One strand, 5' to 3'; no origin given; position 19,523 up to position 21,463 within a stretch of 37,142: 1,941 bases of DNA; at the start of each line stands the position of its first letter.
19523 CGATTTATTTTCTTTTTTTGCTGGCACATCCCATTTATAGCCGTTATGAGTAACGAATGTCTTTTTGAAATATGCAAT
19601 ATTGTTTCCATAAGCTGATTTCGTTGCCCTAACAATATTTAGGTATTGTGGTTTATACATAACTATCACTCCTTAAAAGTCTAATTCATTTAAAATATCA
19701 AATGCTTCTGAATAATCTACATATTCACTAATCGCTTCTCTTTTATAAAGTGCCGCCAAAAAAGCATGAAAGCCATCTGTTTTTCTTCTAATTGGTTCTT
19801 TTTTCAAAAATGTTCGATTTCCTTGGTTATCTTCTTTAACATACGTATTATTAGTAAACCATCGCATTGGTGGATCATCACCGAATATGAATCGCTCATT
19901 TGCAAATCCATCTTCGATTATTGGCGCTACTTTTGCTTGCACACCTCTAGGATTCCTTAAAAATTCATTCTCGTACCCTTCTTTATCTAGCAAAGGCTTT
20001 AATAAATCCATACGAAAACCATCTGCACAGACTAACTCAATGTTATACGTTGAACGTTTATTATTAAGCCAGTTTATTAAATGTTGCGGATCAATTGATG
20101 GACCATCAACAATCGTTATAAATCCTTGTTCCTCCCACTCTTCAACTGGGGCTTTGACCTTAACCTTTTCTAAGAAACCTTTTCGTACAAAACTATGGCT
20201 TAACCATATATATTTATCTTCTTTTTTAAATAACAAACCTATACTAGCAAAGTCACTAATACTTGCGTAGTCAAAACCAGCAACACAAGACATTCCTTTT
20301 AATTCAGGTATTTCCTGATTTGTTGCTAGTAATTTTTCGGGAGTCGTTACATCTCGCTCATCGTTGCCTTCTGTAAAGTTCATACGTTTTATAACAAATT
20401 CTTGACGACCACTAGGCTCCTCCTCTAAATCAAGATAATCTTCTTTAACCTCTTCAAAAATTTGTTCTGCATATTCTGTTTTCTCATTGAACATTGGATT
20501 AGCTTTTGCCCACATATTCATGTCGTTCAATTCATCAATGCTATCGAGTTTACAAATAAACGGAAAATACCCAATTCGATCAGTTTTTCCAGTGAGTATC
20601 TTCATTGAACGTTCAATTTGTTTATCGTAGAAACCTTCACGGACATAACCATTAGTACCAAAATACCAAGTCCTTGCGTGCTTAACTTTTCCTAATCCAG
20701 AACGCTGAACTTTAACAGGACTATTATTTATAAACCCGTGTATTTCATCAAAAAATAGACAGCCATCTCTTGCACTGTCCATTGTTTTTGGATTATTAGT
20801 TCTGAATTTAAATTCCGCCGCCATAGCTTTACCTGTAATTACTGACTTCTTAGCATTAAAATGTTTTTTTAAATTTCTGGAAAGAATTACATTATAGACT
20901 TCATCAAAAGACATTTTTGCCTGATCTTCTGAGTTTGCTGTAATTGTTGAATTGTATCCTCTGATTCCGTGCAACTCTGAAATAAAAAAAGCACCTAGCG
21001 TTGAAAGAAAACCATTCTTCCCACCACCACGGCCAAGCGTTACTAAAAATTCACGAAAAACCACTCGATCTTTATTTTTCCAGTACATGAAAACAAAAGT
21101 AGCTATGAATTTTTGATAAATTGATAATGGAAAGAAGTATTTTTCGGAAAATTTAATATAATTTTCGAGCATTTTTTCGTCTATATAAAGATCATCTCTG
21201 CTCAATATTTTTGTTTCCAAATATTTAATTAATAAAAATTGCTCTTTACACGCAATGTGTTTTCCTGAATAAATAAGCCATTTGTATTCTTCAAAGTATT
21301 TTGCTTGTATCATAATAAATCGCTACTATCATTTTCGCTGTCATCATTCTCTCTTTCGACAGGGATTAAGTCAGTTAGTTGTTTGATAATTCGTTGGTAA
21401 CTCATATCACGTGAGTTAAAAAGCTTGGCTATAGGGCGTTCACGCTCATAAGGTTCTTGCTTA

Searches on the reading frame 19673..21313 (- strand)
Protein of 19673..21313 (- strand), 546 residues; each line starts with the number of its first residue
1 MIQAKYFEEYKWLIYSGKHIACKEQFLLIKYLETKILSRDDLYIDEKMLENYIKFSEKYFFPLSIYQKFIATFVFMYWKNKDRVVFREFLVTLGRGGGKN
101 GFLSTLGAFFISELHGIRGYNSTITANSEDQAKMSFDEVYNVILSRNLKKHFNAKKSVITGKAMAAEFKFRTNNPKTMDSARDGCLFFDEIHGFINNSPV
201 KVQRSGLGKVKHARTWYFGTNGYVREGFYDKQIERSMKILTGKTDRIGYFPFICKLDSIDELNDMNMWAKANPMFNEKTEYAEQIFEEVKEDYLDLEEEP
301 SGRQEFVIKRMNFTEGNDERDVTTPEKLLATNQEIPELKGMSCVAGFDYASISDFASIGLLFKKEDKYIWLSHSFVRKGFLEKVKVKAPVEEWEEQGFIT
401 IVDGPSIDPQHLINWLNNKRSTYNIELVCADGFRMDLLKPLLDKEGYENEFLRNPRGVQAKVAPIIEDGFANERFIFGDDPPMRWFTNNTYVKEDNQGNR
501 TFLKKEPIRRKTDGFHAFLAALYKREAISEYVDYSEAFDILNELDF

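Call 27: search_dna_similar(query=window:19673-21313:-, collection=phages, mode=protein, max_rows=12)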
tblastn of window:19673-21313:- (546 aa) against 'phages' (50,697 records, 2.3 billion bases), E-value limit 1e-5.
Records with a match: 1869; places in all: 1869; records where one place covers at least 80% of the query: 1371.
Best place of each record, by identity: 60-80% 2; <60% 1867.
By first word of the organism name: Lactococcus 402; Streptococcus 278; Staphylococcus 243; Enterococcus 133; Arthrobacter 107; Paenibacillus 105; Bacillus 66; Ralstonia 58; Streptomyces 49; Leuconostoc 39; and 77 more.
By host as written in the record: Lactococcus lactis 245; - 137; Staphylococcus aureus 78; Arthrobacter sp. ATCC 21022 62; Ralstonia solanacearum 45; Enterococcus faecalis 43; Lactococcus lactis subsp. cremoris CA-49 42; Paenibacillus larvae 37; and 616 more.
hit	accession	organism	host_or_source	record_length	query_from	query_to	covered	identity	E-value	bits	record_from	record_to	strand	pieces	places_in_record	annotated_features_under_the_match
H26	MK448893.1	Streptococcus phage Javan270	Streptococcus infantis SK970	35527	1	546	100%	60.0%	0e+0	656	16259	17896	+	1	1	terminase large subunit | hypothetical protein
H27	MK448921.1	Streptococcus phage Javan374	Streptococcus parasanguinis 512_SPAR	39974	1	546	100%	59.8%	0e+0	658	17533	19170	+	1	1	terminase large subunit | hypothetical protein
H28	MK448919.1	Streptococcus phage Javan370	Streptococcus parasanguinis ...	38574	1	546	100%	59.6%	0e+0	655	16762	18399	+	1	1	terminase large subunit | hypothetical protein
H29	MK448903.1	Streptococcus phage Javan310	Streptococcus mitis B9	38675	1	530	97%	61.4%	0e+0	659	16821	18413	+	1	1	terminase large subunit | hypothetical protein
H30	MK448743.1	Streptococcus phage Javan371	Streptococcus parasanguinis 318_SPAR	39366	1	546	100%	59.4%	0e+0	656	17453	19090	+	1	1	terminase large subunit | hypothetical protein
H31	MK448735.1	Streptococcus phage Javan349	Streptococcus oralis ATCC_49296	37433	1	546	100%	59.4%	0e+0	650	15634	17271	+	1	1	terminase large subunit | hypothetical protein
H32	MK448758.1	Streptococcus phage Javan433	Streptococcus pseudopneumoniae ...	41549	1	546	100%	59.2%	0e+0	650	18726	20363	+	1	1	terminase large subunit | hypothetical protein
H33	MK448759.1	Streptococcus phage Javan439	Streptococcus pseudopneumoniae SRR387783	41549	1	546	100%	59.2%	0e+0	650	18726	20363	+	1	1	terminase large subunit | hypothetical protein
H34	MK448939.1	Streptococcus phage Javan440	Streptococcus pseudopneumoniae SRR387784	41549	1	546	100%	59.2%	0e+0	650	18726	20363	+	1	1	terminase large subunit | hypothetical protein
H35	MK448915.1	Streptococcus phage Javan350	Streptococcus oralis AZ_3a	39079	1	546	100%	59.2%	0e+0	648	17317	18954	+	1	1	terminase large subunit | hypothetical protein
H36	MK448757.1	Streptococcus phage Javan427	Streptococcus pseudopneumoniae 5247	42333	1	546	100%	59.0%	0e+0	650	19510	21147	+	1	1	terminase large subunit | hypothetical protein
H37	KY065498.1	Streptococcus phage IPP62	Streptococcus pneumoniae 48/6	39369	1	546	100%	58.9%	0e+0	648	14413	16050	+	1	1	putative terminase large subunit | hypothetical protein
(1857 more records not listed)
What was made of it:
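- Tried and rejected: Terminase similarity to Streptococcus phages (about 60%; call 27) suggests a Lactobacillales host.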
